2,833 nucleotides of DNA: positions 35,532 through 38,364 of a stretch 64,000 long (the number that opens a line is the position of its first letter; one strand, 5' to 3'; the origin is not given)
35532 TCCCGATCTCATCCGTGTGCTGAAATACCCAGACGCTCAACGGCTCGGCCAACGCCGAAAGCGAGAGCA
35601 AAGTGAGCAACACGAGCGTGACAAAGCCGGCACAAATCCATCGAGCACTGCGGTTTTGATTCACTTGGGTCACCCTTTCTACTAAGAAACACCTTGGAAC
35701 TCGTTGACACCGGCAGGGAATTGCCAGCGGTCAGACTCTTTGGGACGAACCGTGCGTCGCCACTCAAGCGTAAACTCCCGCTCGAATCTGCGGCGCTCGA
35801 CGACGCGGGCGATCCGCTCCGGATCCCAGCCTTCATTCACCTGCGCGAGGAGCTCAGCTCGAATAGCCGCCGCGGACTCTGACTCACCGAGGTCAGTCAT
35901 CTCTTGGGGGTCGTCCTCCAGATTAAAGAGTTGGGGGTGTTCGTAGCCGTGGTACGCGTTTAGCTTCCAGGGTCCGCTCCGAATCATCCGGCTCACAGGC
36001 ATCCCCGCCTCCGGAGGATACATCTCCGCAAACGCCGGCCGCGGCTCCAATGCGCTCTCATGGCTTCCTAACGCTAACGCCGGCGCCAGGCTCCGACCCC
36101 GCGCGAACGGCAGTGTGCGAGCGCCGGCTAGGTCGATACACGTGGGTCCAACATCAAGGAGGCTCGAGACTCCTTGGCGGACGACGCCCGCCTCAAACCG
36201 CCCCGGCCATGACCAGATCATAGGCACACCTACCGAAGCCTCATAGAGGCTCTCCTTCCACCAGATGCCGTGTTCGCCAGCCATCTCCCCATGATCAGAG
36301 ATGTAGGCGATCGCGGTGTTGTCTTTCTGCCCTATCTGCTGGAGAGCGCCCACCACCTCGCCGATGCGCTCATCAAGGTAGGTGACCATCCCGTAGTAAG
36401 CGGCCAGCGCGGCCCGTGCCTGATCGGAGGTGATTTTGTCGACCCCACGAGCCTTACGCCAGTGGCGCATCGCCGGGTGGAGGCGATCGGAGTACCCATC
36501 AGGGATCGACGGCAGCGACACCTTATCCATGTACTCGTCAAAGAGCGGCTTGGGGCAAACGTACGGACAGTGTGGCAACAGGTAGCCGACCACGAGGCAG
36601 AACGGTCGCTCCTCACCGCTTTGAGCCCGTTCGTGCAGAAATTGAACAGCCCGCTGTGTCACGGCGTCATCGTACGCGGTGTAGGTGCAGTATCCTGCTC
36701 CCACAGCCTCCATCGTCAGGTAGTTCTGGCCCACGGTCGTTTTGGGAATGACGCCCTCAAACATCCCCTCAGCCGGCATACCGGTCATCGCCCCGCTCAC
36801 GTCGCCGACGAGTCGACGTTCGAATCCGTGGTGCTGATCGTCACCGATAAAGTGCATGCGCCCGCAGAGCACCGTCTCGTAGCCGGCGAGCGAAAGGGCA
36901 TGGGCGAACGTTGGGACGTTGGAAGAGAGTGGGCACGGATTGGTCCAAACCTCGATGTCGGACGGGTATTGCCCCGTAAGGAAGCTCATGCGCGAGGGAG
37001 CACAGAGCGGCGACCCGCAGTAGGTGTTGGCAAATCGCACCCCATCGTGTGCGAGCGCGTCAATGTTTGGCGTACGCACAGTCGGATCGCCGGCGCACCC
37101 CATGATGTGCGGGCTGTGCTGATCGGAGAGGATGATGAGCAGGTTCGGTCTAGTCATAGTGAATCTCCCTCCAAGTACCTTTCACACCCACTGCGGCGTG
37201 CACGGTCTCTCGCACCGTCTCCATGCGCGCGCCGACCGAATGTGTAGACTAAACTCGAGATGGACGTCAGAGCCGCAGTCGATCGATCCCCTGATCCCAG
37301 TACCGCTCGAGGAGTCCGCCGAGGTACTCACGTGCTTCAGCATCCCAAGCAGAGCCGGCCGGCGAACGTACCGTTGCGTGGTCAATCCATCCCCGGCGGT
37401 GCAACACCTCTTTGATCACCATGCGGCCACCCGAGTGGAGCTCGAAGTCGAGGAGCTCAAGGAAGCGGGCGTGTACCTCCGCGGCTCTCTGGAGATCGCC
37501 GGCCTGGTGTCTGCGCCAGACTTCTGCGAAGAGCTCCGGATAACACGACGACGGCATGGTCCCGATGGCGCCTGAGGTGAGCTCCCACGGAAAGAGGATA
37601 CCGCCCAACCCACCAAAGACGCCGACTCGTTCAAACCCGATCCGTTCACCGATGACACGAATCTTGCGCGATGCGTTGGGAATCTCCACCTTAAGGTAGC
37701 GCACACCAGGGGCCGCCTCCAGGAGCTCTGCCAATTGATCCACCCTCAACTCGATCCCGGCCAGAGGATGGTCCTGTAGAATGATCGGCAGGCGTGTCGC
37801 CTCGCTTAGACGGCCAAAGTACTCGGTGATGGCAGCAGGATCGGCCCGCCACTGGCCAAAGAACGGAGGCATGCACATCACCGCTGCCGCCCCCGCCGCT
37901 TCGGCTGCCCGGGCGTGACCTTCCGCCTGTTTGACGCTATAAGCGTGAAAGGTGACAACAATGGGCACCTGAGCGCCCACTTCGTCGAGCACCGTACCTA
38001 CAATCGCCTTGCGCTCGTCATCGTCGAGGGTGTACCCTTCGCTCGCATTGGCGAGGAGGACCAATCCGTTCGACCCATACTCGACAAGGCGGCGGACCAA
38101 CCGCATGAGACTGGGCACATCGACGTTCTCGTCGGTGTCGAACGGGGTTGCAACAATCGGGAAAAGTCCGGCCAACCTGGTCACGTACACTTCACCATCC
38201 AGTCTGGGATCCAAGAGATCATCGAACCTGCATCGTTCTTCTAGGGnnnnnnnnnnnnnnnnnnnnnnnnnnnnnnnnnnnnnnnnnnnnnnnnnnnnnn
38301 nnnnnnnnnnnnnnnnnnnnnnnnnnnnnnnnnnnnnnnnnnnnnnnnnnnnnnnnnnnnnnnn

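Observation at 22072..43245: A 21-kb run of minus-strand genes for sulfated-substrate catabolism. All sulfatases are cytoplasmic, and there is no classical glycoside hydrolase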

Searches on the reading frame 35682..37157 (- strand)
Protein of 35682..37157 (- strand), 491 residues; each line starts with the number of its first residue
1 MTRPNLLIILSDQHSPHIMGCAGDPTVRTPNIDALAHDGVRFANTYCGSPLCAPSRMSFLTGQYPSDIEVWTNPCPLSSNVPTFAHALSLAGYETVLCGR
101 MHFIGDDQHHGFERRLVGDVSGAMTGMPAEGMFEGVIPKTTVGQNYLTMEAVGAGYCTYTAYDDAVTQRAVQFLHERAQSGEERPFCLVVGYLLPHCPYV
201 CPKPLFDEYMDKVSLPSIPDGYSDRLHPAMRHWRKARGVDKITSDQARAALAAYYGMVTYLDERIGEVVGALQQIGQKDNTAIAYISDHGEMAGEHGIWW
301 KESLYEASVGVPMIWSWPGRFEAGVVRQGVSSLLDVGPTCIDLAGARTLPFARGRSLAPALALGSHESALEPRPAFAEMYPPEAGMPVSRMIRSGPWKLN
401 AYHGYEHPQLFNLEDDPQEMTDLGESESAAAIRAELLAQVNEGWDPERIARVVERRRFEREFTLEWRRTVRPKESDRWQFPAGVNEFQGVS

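Call 4: search_protein_families(library=pfam, proteins=[window:35682-37157:-])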
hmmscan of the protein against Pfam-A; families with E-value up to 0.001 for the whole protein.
window:35682-37157:- (491 aa): 3 families
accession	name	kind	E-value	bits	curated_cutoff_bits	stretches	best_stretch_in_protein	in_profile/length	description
PF00884.28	Sulfatase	-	1.5e-48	166.1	25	1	4-346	1-301/301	Sulfatase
PF16347.10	SGSH_C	-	3.1e-15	57.1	29.3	1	294-441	1-149/154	N-sulphoglucosamine sulphohydrolase, C-terminal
PF01663.27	Phosphodiest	-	6.8e-08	32.9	23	0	7-67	2-59/342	Type I phosphodiesterase / nucleotide pyrophosphatase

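Call 9: search_protein_families(library=ncbifam, proteins=[window:35682-37157:-], max_evalue=0.00001)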
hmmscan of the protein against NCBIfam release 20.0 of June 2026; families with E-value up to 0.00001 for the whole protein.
window:35682-37157:- (491 aa): 7 families
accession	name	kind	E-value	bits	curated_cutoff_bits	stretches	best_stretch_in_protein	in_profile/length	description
TIGR03417.1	chol_sulfatase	equivalog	6.1e-107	358.5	433.45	1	2-465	1-461/500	choline-sulfatase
NF010322.0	PRK13759.1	equivalog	7.8e-67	225.8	481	2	166-431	185-444/486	arylsulfatase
NF045661.1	HdlasePehA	equivalog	1.3e-42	146.1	900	2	166-367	186-398/506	phosphoric/sulfuric ester hydrolase PehA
NF052527.1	Mn_arylsulf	exception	5.7e-40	137.6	850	2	166-439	183-447/479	manganese-dependent arylsulfatase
NF008619.0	PRK11598.1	equivalog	2.3e-07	29.7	660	1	221-305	388-472/546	phosphoethanolamine transferase EptA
NF028537.1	P_eth_NH2_trans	domain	7.1e-07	28.1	500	1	251-299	410-458/527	phosphoethanolamine--lipid A transferase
NF033463.1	polymyxin_MCR5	exception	3.3e-06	26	1250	1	222-316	393-490/547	MCR-5 family phosphoethanolamine--lipid A transferase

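Call 37: search_solved_structures(query=window:35682-37157:-, max_evalue=1e-20)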
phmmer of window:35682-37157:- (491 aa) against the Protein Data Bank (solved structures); distinct sequences matched with E-value up to 1e-20: 47.
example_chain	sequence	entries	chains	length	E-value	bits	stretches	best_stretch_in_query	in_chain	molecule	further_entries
6fny_A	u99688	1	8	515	3.8e-71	243.6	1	3-455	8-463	Choline-sulfatase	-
7pth_A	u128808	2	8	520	6.3e-69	236.3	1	3-455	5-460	Choline sulfatase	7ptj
6g5z_A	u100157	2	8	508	7.4e-69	236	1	3-455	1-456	Choline-sulfatase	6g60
4upi_A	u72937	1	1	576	1.2e-46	162.7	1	166-449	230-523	SULFATASE FAMILY PROTEIN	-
5g2v_A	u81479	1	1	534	1.6e-44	155.8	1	246-438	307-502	N-ACETYLGLUCOSAMINE-6-SULFATASE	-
4upl_A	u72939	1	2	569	2.2e-41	145.4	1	166-434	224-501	SULFATASE FAMILY PROTEIN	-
7oz8_AAA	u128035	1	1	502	3.1e-39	138.3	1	3-442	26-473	Choline-sulfatase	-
6hhm_A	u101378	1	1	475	2e-37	132.4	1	2-357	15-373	Arylsulfatase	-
7ebp_A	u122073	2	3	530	8e-36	127.1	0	3-204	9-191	Sulfatase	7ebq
9s8y_A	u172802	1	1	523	1.5e-35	126.2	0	3-204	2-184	Sulfatase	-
9ihk_D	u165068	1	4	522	4.2e-35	124.7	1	3-425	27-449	Sulfatase_S1_30A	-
6ust_A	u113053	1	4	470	6.7e-35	124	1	3-454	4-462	N-acetylgalactosamine 6-sulfate sulfatase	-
7p24_AAA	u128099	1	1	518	7.6e-35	123.9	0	250-439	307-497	Mucin-desulfating sulfatase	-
2w8s_A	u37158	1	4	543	4.2e-33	118.1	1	167-430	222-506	PHOSPHONATE MONOESTER HYDROLASE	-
7an1_AAA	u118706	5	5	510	4.2e-33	118.1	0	2-85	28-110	Arylsulfatase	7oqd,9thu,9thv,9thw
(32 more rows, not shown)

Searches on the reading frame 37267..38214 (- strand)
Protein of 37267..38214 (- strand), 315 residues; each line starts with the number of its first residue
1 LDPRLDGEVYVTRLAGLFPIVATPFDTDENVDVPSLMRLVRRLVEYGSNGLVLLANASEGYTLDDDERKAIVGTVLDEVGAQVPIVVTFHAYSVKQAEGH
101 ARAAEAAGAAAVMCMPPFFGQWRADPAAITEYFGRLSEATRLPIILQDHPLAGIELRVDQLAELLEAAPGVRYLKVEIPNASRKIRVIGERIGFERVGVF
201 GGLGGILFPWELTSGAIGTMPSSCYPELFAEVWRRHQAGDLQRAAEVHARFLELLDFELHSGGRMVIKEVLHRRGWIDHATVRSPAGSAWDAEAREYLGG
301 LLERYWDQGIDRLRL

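Call 4: search_protein_families(library=pfam, proteins=[window:37267-38214:-])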
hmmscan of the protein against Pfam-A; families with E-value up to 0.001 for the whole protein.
window:37267-38214:- (315 aa): 1 family
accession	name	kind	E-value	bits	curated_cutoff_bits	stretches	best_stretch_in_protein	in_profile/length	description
PF00701.28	DHDPS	-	1.7e-34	119.3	22.1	1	14-291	2-276/289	Dihydrodipicolinate synthetase family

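Call 9: search_protein_families(library=ncbifam, proteins=[window:37267-38214:-], max_evalue=0.00001)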
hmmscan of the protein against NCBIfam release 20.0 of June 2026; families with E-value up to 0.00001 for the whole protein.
window:37267-38214:- (315 aa): 7 families
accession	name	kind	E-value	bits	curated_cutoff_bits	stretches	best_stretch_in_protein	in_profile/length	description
TIGR00674.1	dapA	equivalog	2.9e-27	95.2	206.15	1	20-295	5-276/286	4-hydroxy-tetrahydrodipicolinate synthase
TIGR02313.1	HpaI-NOT-DapA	exception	4.1e-23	81.6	396.7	1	16-305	3-289/294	2,4-dihydroxyhept-2-ene-1,7-dioic acid aldolase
NF003164.0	PRK04147.1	equivalog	5.3e-21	75.2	281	1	13-305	3-290/294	N-acetylneuraminate lyase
NF002958.0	PRK03620.1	subfamily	2.6e-17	62.6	278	1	17-182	14-173/307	5-dehydro-4-deoxyglucarate dehydratase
TIGR00683.1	nanA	equivalog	3.1e-17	62.8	382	1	14-289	1-273/293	N-acetylneuraminate lyase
TIGR03249.1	KdgD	equivalog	6.3e-15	55.1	373.95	1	15-202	10-190/299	5-dehydro-4-deoxyglucarate dehydratase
NF040954.1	Arch_KDGaldase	equivalog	1.8e-11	43.9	390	1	19-266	6-243/288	bifunctional 2-dehydro-3-deoxy-phosphogluconate/2-dehydro-3-deoxy-6-phosphogalactonate aldolase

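Call 56: search_solved_structures(query=window:37267-38214:-, max_evalue=1e-10, show_alignments=1)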
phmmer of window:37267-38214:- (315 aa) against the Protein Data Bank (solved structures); distinct sequences matched with E-value up to 1e-10: 55.
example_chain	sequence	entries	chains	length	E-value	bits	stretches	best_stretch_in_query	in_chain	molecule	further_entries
3fkk_A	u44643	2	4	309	5.3e-40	140.7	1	13-285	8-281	L-2-keto-3-deoxyarabonate dehydratase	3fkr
7c0c_A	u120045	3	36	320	7e-40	140.3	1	13-285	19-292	L-2-keto-3-deoxyarabonate dehydratase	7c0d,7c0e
3na8_A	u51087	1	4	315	4.5e-26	94.9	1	14-304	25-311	putative dihydrodipicolinate synthetase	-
3dz1_A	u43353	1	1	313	5.1e-24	88.2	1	13-304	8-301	Dihydrodipicolinate synthase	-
3qfe_A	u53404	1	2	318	3.5e-20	75.6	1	20-250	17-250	Putative dihydrodipicolinate synthase family protein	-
2yxg_A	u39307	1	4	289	2.6e-19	72.7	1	15-269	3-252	Dihydrodipicolinate synthase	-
3pb2_A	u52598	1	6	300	7e-19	71.3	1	13-285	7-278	Dihydrodipicolinate synthase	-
3flu_A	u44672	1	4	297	1.1e-18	70.6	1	12-256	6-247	Dihydrodipicolinate synthase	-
3qze_A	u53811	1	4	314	4.9e-18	68.5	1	10-279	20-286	Dihydrodipicolinate synthase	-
3n2x_A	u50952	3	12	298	6.1e-18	68.2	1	15-285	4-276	Uncharacterized protein yagE | YagE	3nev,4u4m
2v8z_A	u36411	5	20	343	7e-18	68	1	14-283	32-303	YAGE | Probable 2-keto-3-deoxy-galactonate aldolase YagE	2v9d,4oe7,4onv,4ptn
6p90_A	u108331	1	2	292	1.1e-17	67.3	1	14-279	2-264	4-hydroxy-tetrahydrodipicolinate synthase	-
3noe_A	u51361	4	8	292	1.6e-17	66.8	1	14-279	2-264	Dihydrodipicolinate synthase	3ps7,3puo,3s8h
3pb0_A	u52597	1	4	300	1.9e-17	66.6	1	13-285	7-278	Dihydrodipicolinate synthase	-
1o5k_A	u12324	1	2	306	3.2e-17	65.8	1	16-285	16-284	4-hydroxy-tetrahydrodipicolinate synthase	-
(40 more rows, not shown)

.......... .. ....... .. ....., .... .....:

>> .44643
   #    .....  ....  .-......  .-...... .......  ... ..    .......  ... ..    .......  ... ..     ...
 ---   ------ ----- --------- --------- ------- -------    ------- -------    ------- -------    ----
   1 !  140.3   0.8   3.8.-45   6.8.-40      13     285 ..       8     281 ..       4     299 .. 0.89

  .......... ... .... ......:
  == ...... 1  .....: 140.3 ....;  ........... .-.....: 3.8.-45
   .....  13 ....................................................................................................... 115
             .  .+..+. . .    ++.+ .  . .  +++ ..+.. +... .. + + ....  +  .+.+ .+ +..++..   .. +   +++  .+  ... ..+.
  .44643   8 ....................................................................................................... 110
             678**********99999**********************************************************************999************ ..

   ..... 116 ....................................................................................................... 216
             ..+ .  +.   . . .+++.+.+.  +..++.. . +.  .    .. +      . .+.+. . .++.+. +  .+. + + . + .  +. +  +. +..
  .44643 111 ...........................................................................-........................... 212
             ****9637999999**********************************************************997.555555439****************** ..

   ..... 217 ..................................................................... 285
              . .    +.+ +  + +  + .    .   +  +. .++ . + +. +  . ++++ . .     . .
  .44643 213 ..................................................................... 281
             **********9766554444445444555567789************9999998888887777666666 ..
